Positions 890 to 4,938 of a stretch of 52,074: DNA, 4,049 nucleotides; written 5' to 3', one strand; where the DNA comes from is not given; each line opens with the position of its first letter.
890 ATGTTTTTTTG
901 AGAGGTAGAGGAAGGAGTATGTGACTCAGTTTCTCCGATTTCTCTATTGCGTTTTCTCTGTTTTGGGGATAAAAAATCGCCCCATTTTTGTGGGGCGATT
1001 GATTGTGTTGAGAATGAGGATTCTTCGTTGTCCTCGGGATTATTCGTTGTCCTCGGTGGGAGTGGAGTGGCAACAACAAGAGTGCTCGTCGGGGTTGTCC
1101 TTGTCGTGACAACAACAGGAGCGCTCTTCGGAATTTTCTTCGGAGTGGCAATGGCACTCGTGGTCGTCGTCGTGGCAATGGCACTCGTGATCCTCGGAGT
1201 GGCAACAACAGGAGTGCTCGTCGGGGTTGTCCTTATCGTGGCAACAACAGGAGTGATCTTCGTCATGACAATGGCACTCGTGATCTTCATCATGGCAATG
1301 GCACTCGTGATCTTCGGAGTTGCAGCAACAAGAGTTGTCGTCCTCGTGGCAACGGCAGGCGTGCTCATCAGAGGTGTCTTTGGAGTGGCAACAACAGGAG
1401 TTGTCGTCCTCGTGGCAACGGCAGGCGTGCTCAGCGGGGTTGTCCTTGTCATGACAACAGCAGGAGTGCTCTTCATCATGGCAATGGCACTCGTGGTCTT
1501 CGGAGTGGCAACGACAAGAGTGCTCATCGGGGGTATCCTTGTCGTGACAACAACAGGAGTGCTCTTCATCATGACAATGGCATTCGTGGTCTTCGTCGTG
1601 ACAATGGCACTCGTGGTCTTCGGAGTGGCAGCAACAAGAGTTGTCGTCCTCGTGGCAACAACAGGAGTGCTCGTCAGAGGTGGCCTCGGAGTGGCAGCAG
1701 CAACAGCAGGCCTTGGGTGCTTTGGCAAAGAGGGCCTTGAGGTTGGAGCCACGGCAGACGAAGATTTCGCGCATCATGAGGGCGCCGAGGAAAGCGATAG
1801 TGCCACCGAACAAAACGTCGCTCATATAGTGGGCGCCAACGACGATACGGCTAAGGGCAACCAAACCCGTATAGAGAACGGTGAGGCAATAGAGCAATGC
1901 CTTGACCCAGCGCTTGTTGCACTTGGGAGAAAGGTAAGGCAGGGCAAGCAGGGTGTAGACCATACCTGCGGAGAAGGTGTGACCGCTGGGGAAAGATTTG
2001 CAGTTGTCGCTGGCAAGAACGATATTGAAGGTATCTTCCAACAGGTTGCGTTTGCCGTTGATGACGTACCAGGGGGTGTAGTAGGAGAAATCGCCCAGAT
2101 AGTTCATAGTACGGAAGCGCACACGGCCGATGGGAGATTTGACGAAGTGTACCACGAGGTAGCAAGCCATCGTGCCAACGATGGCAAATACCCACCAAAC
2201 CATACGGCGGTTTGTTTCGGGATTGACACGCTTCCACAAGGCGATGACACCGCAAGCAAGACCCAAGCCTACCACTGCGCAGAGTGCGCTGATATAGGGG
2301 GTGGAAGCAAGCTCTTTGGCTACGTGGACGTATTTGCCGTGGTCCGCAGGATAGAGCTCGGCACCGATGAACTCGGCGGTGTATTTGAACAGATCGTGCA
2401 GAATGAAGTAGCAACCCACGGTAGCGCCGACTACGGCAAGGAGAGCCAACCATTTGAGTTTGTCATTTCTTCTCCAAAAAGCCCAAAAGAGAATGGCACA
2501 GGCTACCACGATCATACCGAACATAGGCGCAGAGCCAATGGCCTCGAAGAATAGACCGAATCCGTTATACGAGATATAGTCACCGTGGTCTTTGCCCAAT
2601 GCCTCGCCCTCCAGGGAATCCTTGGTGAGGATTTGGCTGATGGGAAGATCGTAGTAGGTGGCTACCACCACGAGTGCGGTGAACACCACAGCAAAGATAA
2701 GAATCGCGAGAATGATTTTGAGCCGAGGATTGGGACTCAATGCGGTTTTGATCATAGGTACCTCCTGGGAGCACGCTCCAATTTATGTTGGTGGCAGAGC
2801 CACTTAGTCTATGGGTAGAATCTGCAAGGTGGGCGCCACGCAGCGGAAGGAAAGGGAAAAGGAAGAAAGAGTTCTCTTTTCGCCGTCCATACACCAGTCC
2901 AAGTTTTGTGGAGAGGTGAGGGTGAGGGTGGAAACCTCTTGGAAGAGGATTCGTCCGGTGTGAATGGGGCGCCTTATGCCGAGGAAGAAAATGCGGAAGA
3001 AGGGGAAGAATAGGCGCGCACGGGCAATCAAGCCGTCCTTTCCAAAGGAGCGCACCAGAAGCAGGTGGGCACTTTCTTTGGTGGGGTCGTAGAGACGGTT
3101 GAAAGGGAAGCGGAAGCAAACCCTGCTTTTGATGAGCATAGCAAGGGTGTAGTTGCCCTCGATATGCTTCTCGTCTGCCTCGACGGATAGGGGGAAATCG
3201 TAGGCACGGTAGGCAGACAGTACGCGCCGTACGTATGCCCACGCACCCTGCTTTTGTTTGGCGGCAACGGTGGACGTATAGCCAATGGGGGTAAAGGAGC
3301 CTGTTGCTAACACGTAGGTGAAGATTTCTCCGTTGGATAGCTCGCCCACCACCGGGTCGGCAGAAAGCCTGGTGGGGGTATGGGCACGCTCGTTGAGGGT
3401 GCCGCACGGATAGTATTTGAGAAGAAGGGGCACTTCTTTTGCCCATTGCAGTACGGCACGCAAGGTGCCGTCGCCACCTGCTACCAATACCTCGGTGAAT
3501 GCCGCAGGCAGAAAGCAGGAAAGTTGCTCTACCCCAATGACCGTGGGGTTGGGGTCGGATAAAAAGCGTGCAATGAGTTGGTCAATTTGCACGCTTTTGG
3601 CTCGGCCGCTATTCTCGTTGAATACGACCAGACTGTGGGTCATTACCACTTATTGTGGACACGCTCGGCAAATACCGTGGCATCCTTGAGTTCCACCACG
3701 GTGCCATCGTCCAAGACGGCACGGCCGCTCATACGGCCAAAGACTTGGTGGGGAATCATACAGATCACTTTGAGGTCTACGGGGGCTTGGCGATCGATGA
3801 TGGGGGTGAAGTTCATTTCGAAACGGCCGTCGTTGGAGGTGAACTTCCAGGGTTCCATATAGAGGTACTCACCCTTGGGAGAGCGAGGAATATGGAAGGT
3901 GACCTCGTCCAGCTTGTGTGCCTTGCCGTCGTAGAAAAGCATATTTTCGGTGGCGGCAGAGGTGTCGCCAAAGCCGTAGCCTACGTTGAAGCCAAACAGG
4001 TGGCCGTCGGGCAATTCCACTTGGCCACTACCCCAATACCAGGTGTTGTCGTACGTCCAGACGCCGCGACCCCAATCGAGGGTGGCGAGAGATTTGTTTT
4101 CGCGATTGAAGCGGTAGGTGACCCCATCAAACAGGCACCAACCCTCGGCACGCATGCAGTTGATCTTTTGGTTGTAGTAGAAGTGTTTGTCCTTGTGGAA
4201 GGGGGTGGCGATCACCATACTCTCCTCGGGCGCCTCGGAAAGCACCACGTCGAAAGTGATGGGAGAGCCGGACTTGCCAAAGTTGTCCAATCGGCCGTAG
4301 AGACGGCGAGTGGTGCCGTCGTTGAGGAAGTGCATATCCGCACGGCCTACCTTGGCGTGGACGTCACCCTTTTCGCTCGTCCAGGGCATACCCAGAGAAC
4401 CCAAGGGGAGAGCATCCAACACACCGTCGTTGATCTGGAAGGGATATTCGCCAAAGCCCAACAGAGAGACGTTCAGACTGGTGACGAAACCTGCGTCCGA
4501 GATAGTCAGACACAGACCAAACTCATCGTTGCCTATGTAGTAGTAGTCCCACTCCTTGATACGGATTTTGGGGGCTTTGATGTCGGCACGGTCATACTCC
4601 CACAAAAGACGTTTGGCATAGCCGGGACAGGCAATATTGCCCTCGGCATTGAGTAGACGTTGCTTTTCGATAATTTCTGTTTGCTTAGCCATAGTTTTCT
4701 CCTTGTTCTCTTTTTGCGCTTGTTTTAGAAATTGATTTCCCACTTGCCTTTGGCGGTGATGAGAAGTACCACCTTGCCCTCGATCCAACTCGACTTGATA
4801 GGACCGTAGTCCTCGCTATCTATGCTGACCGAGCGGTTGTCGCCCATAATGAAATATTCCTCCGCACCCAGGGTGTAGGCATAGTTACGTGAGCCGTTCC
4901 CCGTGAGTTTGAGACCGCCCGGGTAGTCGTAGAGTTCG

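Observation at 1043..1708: PAP2 lipid phosphatase fused to a 222-residue CCCH/CHCH cluster tail (metallothionein-like)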

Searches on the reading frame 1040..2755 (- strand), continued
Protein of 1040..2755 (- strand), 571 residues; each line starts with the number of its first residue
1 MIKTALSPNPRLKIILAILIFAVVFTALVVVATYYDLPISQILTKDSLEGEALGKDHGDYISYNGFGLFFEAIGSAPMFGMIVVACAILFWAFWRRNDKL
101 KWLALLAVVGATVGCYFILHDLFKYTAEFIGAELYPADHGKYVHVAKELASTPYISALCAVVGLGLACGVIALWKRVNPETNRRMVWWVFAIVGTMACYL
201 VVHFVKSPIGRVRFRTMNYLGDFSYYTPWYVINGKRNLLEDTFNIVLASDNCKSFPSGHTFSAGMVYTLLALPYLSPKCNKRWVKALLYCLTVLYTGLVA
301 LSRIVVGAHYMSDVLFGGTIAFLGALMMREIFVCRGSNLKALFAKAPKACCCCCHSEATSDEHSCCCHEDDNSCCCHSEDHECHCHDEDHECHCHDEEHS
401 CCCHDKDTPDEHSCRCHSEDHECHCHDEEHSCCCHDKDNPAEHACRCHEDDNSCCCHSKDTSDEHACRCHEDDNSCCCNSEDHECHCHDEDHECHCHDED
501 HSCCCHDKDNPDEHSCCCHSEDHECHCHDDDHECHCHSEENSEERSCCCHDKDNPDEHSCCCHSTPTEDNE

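Call 29: find_related_loci(query=window:1043-2755:-, collection=metagenome_contigs, flank=3000)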
Query window:1043-2755:- (571 aa) in metagenome_contigs; peptide patterns used: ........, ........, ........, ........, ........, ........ (x = any residue, [..] = any of these).
84 stretches matched a pattern; 8 encode a relative of the query (tblastn E <= 1e-3); 8 distinct loci.
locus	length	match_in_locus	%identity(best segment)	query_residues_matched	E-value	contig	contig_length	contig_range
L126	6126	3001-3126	64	348-535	1e-9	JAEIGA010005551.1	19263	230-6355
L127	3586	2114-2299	69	341-539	4e-9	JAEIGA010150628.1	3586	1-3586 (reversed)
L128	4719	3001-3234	35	359-541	3e-7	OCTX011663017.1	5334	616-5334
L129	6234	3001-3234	35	359-541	3e-7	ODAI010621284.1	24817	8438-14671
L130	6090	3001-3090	59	364-539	9e-6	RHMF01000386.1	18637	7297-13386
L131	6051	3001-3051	88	380-537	3e-5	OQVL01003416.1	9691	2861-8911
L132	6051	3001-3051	88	380-537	3e-5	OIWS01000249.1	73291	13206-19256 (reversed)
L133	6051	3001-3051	82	482-537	8e-5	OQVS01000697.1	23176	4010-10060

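Call 48: predict_structure(alignment_id=A1)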
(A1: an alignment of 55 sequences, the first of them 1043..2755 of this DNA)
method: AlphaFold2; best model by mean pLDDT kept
length: 571 residues; sequences in the alignment: 55
mean_pLDDT: 76.5   pTM: 0.66
mean pLDDT of the five models: 76.5, 74.2, 74.0, 72.0, 69.6
residues with pLDDT >= 90: 287; 70-90: 81; 50-70: 89; < 50: 114
segments of 3 or more residues with pLDDT < 50: 1-5, 359-368, 374-377, 411-479, 516-522, 560-571
pLDDT, mean of each block of 10 residues (from residue 1): 56 94 98 97 90 75 93 95 98 95 98 98 93 81 90 97 98 98 98 98 91 94 93 90 84 93 98 97 97 98 97 98 98 96 83 52 46 51 61 61 62 36 32 35 34 33 34 46 60 71 72 51 55 65 61 68 38 28
secondary structure, 60 per line:
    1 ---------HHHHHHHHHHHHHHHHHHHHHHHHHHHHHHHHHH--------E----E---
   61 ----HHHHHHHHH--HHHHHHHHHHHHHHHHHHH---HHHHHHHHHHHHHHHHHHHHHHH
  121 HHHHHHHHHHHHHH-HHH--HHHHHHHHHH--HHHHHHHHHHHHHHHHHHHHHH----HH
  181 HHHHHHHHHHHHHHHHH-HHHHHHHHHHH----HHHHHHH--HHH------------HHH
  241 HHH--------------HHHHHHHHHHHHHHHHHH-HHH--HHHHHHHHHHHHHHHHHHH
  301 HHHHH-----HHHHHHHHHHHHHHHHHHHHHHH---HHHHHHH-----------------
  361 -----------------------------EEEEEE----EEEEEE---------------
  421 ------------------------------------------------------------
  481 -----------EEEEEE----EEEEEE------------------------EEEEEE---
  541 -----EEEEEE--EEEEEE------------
elements in order: H10-43 H65-73 H76-94 H98-134 H141-150 H153-174 H179-197 H199-209 H214-220 H238-243 H258-275 H282-305 H311-333 H337-343 E390-395 E400-405 E492-497 E502-507 E532-537 E546-551 E554-559
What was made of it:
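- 1709..2755 (-): PAP2 core, residues 1-349, about 8 TM helices. AF2 pLDDT is above 90 for residues 10-345 (call 48).
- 1043..1708 (-): Cys/His cluster tail, residues 350-571: 21 C-x-C-[H/N] clusters with 5- or 9-residue acidic linkers. The extended unit is H-x-C-x-C-H plus an acidic triplet. AF2 gives low confidence, mostly coil (call 48).
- On PAP2 superfamily (PF01569) membrane lipid-phosphate phosphatase: The AF2 core has pLDDT above 90 (call 48).
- On His/Cys-rich metal-binding tails of metallochaperones (SlyD, HypB, COG0523, UreE): AF2 pLDDT is mostly 28-70 and mostly coil (call 48).
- AF2 predicts no contact between tail and core (call 48).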

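Call 51: fold_search(model_id=the predicted structure, library=pdb)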
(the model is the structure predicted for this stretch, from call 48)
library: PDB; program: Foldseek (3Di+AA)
matches with E <= 10: 357; with E <= 0.001: 0
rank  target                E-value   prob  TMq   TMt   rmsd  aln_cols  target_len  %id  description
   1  5jki                  1.7e-03  1.00  0.17  0.43  17.0       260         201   16  Crystal structure of the first transmembrane PAP2 type phosphatidylglycerolphosphate phosphatase from Bacillus subtilis (released 2017-02-22)
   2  8bm3_A                6.2e-03  0.85  0.12  0.26  21.3       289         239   15  H207A mutant of E. coli PgpB, a PAP2 type phosphatidyl glycerol phosphate and C55-PP phosphatase, in complex with farn (released 2023-11-22)
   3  6ebu                  2.0e-02  1.00  0.17  0.49   6.1       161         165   21  Crystal structure of Aquifex aeolicus LpxE (released 2019-06-26)
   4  7f17_B                2.3e-02  1.00  0.17  0.38   7.5       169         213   18  Crystal Structure of acid phosphatase (released 2021-10-27)
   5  9vj4_A                2.4e-02  0.94  0.19  0.35  14.4       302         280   14  Structure of a membrane-bound inositol phosphorylceramide synthase and ceramide complex (released 2026-03-11)
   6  9ivc_A                2.5e-02  0.72  0.15  0.24  16.4       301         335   14  Cryo-EM structure of AbA-bound Aur1-Kei1 complex (released 2025-06-18)
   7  7f18_C                5.4e-02  0.99  0.17  0.39   7.5       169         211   17  Crystal Structure of a mutant of acid phosphatase from Pseudomonas aeruginosa (Q57H/W58P/D135R) (released 2021-10-27)
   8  2a96_A                5.7e-02  0.95  0.15  0.32   8.5       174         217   18  Crystal structure of phosphate tethered PhoN of S. typhimurium (released 2006-05-23)
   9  7f18_A                6.0e-02  0.99  0.17  0.38   7.4       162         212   17  Crystal Structure of a mutant of acid phosphatase from Pseudomonas aeruginosa (Q57H/W58P/D135R) (released 2021-10-27)
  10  9jq0                  6.2e-02  0.92  0.14  0.28   9.2       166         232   14  Acid phosphatase KpAP mutant - E104G (released 2024-11-06)
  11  2ipb_A                6.9e-02  0.96  0.16  0.34   8.4       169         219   18  Crystal structure of T159D mutant of S. Typhimurium PhoN protein (released 2007-03-06)
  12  9j7u                  7.9e-02  0.98  0.18  0.27   7.5       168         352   19  H176A mutant of human G6PC1 in complex with G6P (released 2025-02-05)
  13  7f17_A                8.3e-02  0.98  0.17  0.38   7.3       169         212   18  Crystal Structure of acid phosphatase (released 2021-10-27)
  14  9jtm                  8.3e-02  0.97  0.19  0.30  10.9       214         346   18  Human glucose 6 phosphate catalytic subunit 1 (hG6PC1) bound with G6P (released 2025-08-06)
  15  9qci_B                8.8e-02  0.87  0.14  0.29   9.3       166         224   15  Crystal structure of PhoC mutant acid phosphatase (released 2026-01-14)
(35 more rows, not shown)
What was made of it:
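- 1709..2755 (-): The top fold hits are PAP2 enzymes (call 51).
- On PAP2 superfamily (PF01569) membrane lipid-phosphate phosphatase: The top Foldseek PDB hits are 5jki, PgpB, LpxE, PhoN and LPP1, with weak E-values because of the disordered tail (call 51).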

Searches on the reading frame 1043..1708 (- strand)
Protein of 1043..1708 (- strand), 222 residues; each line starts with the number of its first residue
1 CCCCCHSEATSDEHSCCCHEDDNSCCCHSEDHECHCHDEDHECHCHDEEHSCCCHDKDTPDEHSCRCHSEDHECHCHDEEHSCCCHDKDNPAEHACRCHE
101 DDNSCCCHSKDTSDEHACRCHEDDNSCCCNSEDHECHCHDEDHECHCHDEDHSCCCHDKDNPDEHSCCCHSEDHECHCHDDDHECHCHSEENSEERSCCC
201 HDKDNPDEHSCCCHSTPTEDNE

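Call 9: find_homologous_proteins(query=window:1043-1708:-, max_evalue=0.001)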
Query seq(222 aa): 1545 candidates shared short words with the query, none scored E <= 0.001.

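Call 23: search_solved_structures(query=window:1043-1708:-, max_evalue=10, show_alignments=2)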
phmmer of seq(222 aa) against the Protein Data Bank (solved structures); distinct sequences matched with E-value up to 10: 0.
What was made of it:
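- On Bacterial metallothionein sequence families (SmtA/BmtA type): There is no PDB sequence match at E<=10 (call 23).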

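Call 60: search_protein_families(library=pfam, proteins=[window:1043-1708:-], max_evalue=10)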
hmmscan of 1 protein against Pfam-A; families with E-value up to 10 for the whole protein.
window:1043-1708:- (222 aa): 0 families
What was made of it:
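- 1043..1708 (-): No Pfam or PDB sequence match (calls 23, 60).
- On Bacterial metallothionein sequence families (SmtA/BmtA type): No Pfam family matches at E<=10 for the tail alone (call 60).
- Closest known: Metallothioneins. Different: There is no sequence relationship (no Pfam or PDB hit; calls 23, 60).
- Tried and rejected: These were the 5.8-billion-protein search (call 9), PDB (call 23) and Pfam at E<=10 (call 60).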

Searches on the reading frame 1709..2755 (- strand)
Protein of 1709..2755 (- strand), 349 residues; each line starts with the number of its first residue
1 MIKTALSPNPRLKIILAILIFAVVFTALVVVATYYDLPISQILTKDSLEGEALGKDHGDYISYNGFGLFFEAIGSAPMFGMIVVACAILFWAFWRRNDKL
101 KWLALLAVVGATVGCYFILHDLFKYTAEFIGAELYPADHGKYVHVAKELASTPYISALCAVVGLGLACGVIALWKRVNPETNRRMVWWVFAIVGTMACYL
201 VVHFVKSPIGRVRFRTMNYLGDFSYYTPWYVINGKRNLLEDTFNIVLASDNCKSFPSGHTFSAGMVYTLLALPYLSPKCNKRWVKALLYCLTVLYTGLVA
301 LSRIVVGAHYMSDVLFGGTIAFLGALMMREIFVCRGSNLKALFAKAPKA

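Call 21: search_solved_structures(query=window:1709-2755:-, max_evalue=1, show_alignments=2)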
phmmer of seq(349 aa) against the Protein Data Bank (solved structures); distinct sequences matched with E-value up to 1: 4.
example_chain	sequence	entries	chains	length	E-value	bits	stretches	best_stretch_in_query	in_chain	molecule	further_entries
5jki_A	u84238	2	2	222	1.5e-06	30.7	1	248-324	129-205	Putative lipid phosphate phosphatase YodM | Phosphatidylglycerophosphatase B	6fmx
6ebu_A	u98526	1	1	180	0.019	17.3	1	238-325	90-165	LpxE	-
25qp_A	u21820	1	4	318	0.55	12.4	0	250-321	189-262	Phospholipid phosphatase 3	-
5xd6_A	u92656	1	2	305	0.55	12.4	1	164-285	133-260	Protein kinase superfamily protein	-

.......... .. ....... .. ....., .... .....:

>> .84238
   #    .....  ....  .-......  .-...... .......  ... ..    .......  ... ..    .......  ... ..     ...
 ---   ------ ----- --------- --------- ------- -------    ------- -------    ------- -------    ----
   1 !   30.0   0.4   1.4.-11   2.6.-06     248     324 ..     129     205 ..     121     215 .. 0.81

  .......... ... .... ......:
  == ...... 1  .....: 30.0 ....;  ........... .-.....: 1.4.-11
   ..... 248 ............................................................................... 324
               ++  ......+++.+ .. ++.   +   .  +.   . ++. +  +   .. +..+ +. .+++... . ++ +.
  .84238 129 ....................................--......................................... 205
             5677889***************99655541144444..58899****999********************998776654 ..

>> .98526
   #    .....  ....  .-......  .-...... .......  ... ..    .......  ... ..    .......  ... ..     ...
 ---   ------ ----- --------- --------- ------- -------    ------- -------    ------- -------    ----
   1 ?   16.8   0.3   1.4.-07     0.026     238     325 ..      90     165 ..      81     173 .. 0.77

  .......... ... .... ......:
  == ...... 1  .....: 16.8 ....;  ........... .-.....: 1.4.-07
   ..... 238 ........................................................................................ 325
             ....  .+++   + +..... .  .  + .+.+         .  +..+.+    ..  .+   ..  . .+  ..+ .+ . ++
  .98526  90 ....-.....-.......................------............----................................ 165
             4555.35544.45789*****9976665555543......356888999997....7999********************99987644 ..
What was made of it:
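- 1709..2755 (-): The best PDB sequence hit is B. subtilis PgpB 5jki, E=1.5e-6 (call 21).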

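Call 52: search_protein_representatives(protein=window:1709-2755:-)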
Query: 349 residues. Proteins with E-value up to 0.001 (for the whole library): 1960; up to 1e-10: 332; up to 1e-30: 55. The best 150 are listed.
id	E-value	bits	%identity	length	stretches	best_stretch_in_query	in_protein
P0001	7.9e-233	788.2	100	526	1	1-349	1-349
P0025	7.3e-92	324.5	50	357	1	11-346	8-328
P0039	6.3e-91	321.5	53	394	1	11-347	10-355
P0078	3.2e-73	263.2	43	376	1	8-340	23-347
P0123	2.2e-70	253.9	47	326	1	11-347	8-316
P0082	5.3e-69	249.3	49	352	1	9-340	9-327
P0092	2.7e-67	243.8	50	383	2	12-227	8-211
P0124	5.1e-67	242.8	49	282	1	8-304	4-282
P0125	1.4e-51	192.0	39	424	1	11-345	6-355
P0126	8.1e-51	189.5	41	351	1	11-342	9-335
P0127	1.2e-50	189.0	43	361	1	10-342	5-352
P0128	7.9e-50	186.3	41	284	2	172-335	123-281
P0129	1.5e-49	185.4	36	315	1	11-338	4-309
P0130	3.4e-49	184.2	42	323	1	15-348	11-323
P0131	3.9e-48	180.7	39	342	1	12-345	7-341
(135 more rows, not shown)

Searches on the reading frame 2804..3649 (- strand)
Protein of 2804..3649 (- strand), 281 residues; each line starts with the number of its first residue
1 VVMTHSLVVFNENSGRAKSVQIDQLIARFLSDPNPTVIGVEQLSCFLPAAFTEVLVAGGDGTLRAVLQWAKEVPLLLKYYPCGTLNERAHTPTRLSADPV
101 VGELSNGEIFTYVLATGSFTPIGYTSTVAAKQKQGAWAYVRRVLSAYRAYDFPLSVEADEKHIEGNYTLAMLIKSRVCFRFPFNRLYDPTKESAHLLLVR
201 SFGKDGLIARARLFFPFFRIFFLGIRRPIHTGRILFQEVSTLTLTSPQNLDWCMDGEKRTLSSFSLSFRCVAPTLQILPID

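Call 3: search_protein_families(library=pfam, proteins=[window:2804-3649:-], max_evalue=0.01)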
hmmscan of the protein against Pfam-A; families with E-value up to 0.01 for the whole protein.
window:2804-3649:- (281 aa): 2 families
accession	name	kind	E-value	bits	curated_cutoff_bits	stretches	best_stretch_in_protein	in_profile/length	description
PF00781.29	DAGK_cat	-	1.5e-06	28.3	23.6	1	6-90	2-97/125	Diacylglycerol kinase catalytic domain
PF01513.26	NAD_kinase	-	0.0087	16.8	25.5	0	41-76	63-100/130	ATP-NAD kinase N-terminal domain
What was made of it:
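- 2804..3649 (-): Upstream neighbour on the same strand: divergent DAGK_cat-type lipid kinase. It lies 48 nt from the PAP2 start. Pfam DAGK_cat at 28.3 bits (call 3).
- Checked: The upstream gene at 2804-3649 (-) does hit DAGK_cat (28.3 bits against a cutoff of 23.6, call 3).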

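Call 22: search_protein_families(library=ncbifam, proteins=[window:2804-3649:-], max_evalue=0.01)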
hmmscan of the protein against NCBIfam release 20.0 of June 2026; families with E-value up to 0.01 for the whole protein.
window:2804-3649:- (281 aa): 4 families
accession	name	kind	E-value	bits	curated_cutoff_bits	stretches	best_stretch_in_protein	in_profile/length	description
NF009605.0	PRK13059.1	equivalog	4.3e-08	32.5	313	1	49-280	55-292/295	putative lipid kinase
NF009604.0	PRK13057.1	equivalog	0.0023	16.9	274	0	52-91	63-102/302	lipid kinase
NF002033.0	PRK00861.1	subfamily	0.0024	16.5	293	0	51-90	67-106/328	putative lipid kinase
NF009603.0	PRK13055.1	subfamily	0.0026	16.7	342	0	54-172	63-199/335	diacylglycerol kinase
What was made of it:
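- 2804..3649 (-): NCBIfam 'putative lipid kinase' scores far below its cutoff (call 22).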

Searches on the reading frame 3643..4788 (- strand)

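Call 3: search_protein_families(library=pfam, proteins=[window:3643-4788:-], max_evalue=0.01)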
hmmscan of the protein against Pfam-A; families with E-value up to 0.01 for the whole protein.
window:3643-4788:- (381 aa): 1 family
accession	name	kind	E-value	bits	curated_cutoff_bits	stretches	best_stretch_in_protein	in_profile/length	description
PF10974.15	DUF2804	-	2.7e-128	428.3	26.9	1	36-381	1-339/339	Domain of unknown function (DUF2804)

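Call 22: search_protein_families(library=ncbifam, proteins=[window:3643-4788:-], max_evalue=0.01)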
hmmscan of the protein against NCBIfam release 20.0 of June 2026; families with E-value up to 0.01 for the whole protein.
window:3643-4788:- (381 aa): 0 families
